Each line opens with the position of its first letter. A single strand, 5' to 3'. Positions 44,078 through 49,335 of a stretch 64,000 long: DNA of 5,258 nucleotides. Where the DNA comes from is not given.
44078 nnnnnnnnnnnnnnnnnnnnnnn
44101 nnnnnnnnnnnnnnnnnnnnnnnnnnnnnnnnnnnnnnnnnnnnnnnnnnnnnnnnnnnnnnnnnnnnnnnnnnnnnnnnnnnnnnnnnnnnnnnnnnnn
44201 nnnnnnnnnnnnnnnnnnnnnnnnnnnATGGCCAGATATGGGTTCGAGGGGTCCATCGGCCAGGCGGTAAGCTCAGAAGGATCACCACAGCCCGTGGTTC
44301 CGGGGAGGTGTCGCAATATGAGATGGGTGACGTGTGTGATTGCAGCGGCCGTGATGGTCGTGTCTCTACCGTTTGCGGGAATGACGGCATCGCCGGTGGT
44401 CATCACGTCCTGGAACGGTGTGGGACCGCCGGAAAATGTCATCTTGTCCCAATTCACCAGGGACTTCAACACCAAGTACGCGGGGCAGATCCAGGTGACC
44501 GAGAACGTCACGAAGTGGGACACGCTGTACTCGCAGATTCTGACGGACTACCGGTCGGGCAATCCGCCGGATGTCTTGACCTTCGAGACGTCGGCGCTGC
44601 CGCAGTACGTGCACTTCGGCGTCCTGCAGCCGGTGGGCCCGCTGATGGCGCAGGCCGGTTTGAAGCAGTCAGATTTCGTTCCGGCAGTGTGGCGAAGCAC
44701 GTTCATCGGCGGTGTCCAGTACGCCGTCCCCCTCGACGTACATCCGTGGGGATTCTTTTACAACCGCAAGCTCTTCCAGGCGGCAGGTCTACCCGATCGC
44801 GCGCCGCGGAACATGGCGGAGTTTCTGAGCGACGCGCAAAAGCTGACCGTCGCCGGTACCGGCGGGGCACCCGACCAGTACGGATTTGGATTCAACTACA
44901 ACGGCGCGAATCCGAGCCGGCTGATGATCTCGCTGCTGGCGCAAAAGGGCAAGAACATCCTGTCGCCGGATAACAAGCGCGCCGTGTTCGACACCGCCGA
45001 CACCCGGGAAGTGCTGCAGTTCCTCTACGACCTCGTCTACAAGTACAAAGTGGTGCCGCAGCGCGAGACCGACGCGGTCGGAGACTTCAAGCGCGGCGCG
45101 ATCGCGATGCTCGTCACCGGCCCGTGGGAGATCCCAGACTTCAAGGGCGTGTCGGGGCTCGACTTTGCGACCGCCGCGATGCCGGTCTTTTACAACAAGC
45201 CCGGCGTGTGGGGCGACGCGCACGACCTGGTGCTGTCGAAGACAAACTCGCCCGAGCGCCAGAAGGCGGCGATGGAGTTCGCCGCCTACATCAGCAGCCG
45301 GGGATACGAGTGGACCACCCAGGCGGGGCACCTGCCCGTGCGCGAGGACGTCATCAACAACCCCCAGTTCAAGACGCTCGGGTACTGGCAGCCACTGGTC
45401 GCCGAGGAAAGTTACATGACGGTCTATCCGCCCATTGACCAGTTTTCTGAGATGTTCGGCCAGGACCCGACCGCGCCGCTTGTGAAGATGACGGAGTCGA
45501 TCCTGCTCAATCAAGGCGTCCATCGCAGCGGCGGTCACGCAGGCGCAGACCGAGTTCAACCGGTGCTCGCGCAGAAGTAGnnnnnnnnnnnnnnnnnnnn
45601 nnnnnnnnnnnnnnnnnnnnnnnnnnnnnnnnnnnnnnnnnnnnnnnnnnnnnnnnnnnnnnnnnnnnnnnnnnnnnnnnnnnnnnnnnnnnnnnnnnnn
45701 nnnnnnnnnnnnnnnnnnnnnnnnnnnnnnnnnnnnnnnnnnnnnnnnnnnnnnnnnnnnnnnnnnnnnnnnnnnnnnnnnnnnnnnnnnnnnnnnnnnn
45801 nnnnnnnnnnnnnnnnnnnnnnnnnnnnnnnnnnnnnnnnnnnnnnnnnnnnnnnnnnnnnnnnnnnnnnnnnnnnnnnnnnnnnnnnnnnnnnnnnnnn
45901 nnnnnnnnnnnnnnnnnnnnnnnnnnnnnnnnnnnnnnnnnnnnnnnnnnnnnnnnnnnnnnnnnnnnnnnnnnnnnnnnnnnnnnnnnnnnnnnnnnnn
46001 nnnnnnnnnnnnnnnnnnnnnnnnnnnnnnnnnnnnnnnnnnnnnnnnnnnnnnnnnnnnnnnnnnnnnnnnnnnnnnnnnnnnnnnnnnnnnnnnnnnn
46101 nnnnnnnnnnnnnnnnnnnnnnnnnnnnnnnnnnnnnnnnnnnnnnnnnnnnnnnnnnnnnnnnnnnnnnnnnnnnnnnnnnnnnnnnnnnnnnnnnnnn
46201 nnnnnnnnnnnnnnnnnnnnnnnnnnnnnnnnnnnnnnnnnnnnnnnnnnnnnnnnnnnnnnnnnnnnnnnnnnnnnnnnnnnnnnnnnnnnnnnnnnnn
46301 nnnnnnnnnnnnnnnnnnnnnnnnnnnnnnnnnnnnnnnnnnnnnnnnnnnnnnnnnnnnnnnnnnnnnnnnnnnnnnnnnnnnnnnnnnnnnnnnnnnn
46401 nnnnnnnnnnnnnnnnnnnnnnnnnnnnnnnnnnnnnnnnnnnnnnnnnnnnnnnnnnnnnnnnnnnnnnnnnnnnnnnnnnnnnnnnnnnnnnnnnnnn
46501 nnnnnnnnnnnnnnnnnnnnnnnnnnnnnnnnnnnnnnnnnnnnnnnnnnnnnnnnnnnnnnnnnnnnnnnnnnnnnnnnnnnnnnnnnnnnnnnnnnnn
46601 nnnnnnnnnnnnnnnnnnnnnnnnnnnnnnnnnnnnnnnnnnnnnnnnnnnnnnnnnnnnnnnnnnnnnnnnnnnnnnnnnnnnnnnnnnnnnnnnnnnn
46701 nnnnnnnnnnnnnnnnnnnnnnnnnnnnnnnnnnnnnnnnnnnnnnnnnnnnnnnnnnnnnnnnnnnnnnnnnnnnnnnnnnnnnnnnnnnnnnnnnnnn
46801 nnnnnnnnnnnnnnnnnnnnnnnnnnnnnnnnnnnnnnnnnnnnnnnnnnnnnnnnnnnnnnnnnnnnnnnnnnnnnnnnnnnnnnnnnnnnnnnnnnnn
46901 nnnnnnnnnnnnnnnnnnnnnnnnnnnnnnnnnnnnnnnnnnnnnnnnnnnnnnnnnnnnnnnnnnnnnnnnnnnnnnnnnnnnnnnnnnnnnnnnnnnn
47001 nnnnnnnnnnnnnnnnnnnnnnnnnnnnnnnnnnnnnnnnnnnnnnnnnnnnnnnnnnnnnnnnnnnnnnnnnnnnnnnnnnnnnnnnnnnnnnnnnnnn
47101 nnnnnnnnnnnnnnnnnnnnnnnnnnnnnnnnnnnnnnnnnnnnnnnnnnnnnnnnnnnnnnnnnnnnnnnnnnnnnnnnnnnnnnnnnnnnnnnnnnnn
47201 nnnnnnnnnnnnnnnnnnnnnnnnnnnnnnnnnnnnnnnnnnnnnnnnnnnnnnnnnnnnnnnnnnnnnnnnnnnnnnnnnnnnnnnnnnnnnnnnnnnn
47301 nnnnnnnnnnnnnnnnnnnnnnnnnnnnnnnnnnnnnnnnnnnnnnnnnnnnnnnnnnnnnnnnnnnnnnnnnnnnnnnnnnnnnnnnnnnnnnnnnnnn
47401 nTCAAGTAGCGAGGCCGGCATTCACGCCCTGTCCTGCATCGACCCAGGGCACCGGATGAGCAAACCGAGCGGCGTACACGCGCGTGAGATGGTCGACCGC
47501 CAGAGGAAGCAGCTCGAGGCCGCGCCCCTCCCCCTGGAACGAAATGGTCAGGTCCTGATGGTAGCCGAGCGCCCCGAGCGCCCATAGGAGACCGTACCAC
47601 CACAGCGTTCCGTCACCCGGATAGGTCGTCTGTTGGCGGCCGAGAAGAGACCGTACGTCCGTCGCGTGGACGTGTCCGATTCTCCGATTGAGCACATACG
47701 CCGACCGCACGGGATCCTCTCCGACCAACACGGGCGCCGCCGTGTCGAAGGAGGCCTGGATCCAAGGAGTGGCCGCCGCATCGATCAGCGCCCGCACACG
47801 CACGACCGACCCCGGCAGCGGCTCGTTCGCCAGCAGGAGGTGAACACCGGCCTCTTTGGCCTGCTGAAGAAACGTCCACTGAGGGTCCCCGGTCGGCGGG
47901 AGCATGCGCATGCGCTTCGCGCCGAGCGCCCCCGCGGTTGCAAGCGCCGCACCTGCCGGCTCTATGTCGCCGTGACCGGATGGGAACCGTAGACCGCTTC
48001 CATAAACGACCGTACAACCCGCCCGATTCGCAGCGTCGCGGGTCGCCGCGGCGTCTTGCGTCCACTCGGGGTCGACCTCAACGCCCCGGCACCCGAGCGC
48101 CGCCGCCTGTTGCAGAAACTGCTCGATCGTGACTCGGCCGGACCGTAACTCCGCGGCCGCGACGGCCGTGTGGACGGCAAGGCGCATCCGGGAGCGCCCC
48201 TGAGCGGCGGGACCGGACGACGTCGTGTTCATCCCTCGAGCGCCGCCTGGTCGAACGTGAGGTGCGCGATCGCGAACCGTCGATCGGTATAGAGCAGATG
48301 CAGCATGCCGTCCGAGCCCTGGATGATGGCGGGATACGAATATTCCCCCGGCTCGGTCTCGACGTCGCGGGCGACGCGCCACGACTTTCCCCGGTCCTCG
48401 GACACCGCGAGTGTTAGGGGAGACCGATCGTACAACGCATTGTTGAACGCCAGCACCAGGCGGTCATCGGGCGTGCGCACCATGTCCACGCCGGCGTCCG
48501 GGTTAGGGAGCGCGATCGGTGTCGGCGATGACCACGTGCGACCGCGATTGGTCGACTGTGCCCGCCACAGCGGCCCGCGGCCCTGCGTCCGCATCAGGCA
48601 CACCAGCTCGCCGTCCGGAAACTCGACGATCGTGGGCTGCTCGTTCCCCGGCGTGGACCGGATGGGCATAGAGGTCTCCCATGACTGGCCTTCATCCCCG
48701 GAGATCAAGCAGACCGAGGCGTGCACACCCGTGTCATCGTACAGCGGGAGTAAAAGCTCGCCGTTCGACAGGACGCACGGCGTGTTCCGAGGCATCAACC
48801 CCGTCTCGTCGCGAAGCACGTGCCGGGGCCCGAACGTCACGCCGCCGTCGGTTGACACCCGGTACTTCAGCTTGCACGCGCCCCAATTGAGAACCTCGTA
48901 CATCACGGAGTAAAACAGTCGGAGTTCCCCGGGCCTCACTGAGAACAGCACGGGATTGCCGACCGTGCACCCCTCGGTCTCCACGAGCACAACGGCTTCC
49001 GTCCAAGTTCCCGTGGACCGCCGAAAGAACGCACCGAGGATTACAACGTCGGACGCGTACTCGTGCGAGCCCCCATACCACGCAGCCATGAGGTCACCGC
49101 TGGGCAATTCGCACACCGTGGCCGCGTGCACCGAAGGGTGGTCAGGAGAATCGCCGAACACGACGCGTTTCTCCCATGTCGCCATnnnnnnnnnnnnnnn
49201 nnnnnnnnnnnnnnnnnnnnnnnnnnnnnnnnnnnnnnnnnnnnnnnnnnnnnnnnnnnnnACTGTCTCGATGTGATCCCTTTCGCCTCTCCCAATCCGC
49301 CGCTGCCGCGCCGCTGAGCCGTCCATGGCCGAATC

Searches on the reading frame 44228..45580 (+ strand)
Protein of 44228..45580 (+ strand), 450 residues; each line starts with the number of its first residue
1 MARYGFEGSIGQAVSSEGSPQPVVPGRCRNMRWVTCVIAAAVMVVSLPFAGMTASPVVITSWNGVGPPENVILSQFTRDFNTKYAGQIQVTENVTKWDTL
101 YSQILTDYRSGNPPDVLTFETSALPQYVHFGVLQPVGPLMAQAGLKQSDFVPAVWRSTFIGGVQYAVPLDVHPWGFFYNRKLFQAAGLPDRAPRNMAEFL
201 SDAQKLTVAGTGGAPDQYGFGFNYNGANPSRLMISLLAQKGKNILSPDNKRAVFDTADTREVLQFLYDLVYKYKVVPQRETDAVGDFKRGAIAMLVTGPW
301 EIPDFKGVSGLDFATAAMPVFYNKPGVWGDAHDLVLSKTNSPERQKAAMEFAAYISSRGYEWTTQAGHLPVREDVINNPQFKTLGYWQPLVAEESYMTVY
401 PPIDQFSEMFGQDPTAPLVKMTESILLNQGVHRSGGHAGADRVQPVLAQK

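Call 35: search_protein_families(library=pfam, proteins=[L006:14424-16730:-, L010:15318-17621:-, L013:2462-4813:+, L028:14314-16500:+, L033:13251-16232:+, L064:13339-15576:+, L042:4967-7714:+], max_evalue=0.00001)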
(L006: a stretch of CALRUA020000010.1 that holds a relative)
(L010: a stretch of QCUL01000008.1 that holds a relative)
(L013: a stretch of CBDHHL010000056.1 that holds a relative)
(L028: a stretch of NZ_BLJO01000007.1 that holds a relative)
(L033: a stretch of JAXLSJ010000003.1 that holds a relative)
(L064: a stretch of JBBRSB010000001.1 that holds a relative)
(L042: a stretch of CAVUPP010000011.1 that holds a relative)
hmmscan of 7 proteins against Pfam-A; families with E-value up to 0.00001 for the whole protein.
L006:14424-16730:- (769 aa): 3 families
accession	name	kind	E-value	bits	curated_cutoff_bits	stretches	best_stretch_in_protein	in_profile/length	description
PF00005.33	ABC_tran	-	8.7e-35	120.7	25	1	545-691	3-137/137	ABC transporter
PF03412.21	Peptidase_C39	-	1e-29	103.5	22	1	42-168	4-131/133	Peptidase C39 family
PF00664.28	ABC_membrane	-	6.7e-13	49.4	28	1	199-465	5-274/274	ABC transporter transmembrane region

L010:15318-17621:- (768 aa): 3 families
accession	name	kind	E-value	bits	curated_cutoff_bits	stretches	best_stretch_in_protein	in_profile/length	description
PF00005.33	ABC_tran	-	7.4e-32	111.2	25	1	545-693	2-137/137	ABC transporter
PF03412.21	Peptidase_C39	-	7.1e-29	100.8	22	1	52-178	5-131/133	Peptidase C39 family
PF00664.28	ABC_membrane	-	8e-21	75.4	28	1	210-474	6-273/274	ABC transporter transmembrane region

L013:2462-4813:+ (784 aa): 3 families
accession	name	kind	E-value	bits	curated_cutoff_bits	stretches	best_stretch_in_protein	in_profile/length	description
PF03412.21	Peptidase_C39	-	6.9e-34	117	22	1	64-190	4-132/133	Peptidase C39 family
PF00005.33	ABC_tran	-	1.2e-32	113.9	25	1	567-716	1-137/137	ABC transporter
PF00664.28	ABC_membrane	-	4e-32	112.4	28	1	217-486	2-274/274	ABC transporter transmembrane region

L028:14314-16500:+ (729 aa): 4 families
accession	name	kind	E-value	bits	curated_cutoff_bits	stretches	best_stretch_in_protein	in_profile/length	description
PF00664.28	ABC_membrane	-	1.6e-36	126.8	28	1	195-457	5-270/274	ABC transporter transmembrane region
PF03412.21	Peptidase_C39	-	3e-35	121.4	22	1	37-161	3-129/133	Peptidase C39 family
PF00005.33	ABC_tran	-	1.7e-31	110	25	1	524-673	1-137/137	ABC transporter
PF02463.25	SMC_N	-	1.7e-08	34.6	40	0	644-713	136-211/220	RecF/RecN/SMC N terminal domain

L033:13251-16232:+ (994 aa): 3 families
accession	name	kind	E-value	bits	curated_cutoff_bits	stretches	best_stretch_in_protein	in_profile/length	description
PF03412.21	Peptidase_C39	-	1e-31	109.9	22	1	290-418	2-132/133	Peptidase C39 family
PF00005.33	ABC_tran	-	9.5e-28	97.9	25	1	779-927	2-137/137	ABC transporter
PF00664.28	ABC_membrane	-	4.7e-17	63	28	1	445-708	2-269/274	ABC transporter transmembrane region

L064:13339-15576:+ (746 aa): 4 families
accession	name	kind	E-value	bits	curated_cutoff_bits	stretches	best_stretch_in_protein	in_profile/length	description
PF00005.33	ABC_tran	-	1.1e-35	123.6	25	1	524-673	1-137/137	ABC transporter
PF03412.21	Peptidase_C39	-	3.2e-35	121.3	22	1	35-163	2-131/133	Peptidase C39 family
PF00664.28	ABC_membrane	-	3.6e-32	112.6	28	1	196-462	5-274/274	ABC transporter transmembrane region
PF02463.25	SMC_N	-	2e-06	27.8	40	0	603-711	112-209/220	RecF/RecN/SMC N terminal domain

L042:4967-7714:+ (916 aa): 3 families
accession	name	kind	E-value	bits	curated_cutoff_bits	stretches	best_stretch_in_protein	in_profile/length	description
PF00005.33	ABC_tran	-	1.7e-31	110.1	25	1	697-846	1-137/137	ABC transporter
PF00664.28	ABC_membrane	-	7.6e-23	82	28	1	368-635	6-273/274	ABC transporter transmembrane region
PF02463.25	SMC_N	-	4.1e-07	30.1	40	0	817-884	136-209/220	RecF/RecN/SMC N terminal domain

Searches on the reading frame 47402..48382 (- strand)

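Call 3: search_protein_families(library=pfam, proteins=[window:47402-48382:-], max_evalue=0.01)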
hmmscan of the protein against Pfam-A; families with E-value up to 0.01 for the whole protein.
window:47402-48382:- (326 aa): 1 family
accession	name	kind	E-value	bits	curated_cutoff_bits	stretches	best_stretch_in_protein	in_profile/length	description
PF01261.30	AP_endonuc_2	-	3.1e-12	47.1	31.1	1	90-276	1-223/249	Xylose isomerase-like TIM barrel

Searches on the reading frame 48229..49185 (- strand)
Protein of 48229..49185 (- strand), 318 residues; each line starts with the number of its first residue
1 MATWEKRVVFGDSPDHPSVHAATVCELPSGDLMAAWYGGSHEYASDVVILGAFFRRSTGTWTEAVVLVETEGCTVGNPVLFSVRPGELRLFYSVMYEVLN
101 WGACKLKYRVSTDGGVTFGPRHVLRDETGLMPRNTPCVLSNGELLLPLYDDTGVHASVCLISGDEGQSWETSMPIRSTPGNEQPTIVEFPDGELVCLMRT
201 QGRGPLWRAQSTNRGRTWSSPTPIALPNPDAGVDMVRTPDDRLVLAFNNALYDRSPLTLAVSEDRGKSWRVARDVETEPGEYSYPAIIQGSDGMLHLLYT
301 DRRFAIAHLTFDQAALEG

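Call 3: search_protein_families(library=pfam, proteins=[window:48229-49185:-], max_evalue=0.01)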
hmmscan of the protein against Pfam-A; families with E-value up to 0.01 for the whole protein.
window:48229-49185:- (318 aa): 4 families
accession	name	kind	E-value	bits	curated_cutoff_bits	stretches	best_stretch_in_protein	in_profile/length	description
PF13088.12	BNR_2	-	7.4e-65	219.5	31.4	1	30-297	1-277/277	BNR repeat-like domain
PF13859.12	BNR_3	-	5e-05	23.3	27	1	139-219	131-211/308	BNR repeat-like domain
PF02012.26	BNR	-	8e-05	22.5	27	0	261-270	2-11/12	BNR/Asp-box repeat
PF24316.1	Tli3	-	0.0014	19.4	27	0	103-119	81-97/129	T6SS Tli3 immunity protein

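Call 4: search_protein_families(library=ncbifam, proteins=[window:48229-49185:-], max_evalue=0.01)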
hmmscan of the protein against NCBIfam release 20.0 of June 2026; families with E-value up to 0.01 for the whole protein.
window:48229-49185:- (318 aa): 0 families

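Call 35: search_protein_families(library=pfam, proteins=[L006:14424-16730:-, L010:15318-17621:-, L013:2462-4813:+, L028:14314-16500:+, L033:13251-16232:+, L064:13339-15576:+, L042:4967-7714:+], max_evalue=0.00001)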
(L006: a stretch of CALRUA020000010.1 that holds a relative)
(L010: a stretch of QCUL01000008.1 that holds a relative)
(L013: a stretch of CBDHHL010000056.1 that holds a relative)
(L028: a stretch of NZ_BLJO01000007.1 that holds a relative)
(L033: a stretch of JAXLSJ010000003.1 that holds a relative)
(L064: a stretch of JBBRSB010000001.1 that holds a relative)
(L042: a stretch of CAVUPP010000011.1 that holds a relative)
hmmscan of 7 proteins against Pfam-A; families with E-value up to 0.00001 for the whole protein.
L006:14424-16730:- (769 aa): 3 families
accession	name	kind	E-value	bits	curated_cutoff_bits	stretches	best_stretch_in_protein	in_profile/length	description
PF00005.33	ABC_tran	-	8.7e-35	120.7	25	1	545-691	3-137/137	ABC transporter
PF03412.21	Peptidase_C39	-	1e-29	103.5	22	1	42-168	4-131/133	Peptidase C39 family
PF00664.28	ABC_membrane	-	6.7e-13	49.4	28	1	199-465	5-274/274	ABC transporter transmembrane region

L010:15318-17621:- (768 aa): 3 families
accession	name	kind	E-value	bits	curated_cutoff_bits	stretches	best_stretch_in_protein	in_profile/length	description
PF00005.33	ABC_tran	-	7.4e-32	111.2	25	1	545-693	2-137/137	ABC transporter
PF03412.21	Peptidase_C39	-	7.1e-29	100.8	22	1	52-178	5-131/133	Peptidase C39 family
PF00664.28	ABC_membrane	-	8e-21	75.4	28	1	210-474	6-273/274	ABC transporter transmembrane region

L013:2462-4813:+ (784 aa): 3 families
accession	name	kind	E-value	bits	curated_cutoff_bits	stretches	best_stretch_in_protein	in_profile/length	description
PF03412.21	Peptidase_C39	-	6.9e-34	117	22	1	64-190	4-132/133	Peptidase C39 family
PF00005.33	ABC_tran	-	1.2e-32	113.9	25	1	567-716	1-137/137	ABC transporter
PF00664.28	ABC_membrane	-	4e-32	112.4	28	1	217-486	2-274/274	ABC transporter transmembrane region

L028:14314-16500:+ (729 aa): 4 families
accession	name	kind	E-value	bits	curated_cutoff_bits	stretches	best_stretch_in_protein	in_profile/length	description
PF00664.28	ABC_membrane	-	1.6e-36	126.8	28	1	195-457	5-270/274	ABC transporter transmembrane region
PF03412.21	Peptidase_C39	-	3e-35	121.4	22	1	37-161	3-129/133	Peptidase C39 family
PF00005.33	ABC_tran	-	1.7e-31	110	25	1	524-673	1-137/137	ABC transporter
PF02463.25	SMC_N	-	1.7e-08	34.6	40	0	644-713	136-211/220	RecF/RecN/SMC N terminal domain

L033:13251-16232:+ (994 aa): 3 families
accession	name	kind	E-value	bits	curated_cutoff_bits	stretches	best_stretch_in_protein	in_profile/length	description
PF03412.21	Peptidase_C39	-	1e-31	109.9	22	1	290-418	2-132/133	Peptidase C39 family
PF00005.33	ABC_tran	-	9.5e-28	97.9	25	1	779-927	2-137/137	ABC transporter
PF00664.28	ABC_membrane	-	4.7e-17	63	28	1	445-708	2-269/274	ABC transporter transmembrane region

L064:13339-15576:+ (746 aa): 4 families
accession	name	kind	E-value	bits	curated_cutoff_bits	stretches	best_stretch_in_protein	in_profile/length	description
PF00005.33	ABC_tran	-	1.1e-35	123.6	25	1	524-673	1-137/137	ABC transporter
PF03412.21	Peptidase_C39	-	3.2e-35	121.3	22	1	35-163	2-131/133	Peptidase C39 family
PF00664.28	ABC_membrane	-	3.6e-32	112.6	28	1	196-462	5-274/274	ABC transporter transmembrane region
PF02463.25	SMC_N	-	2e-06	27.8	40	0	603-711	112-209/220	RecF/RecN/SMC N terminal domain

L042:4967-7714:+ (916 aa): 3 families
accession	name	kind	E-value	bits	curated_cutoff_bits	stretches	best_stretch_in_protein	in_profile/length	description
PF00005.33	ABC_tran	-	1.7e-31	110.1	25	1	697-846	1-137/137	ABC transporter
PF00664.28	ABC_membrane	-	7.6e-23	82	28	1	368-635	6-273/274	ABC transporter transmembrane region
PF02463.25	SMC_N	-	4.1e-07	30.1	40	0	817-884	136-209/220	RecF/RecN/SMC N terminal domain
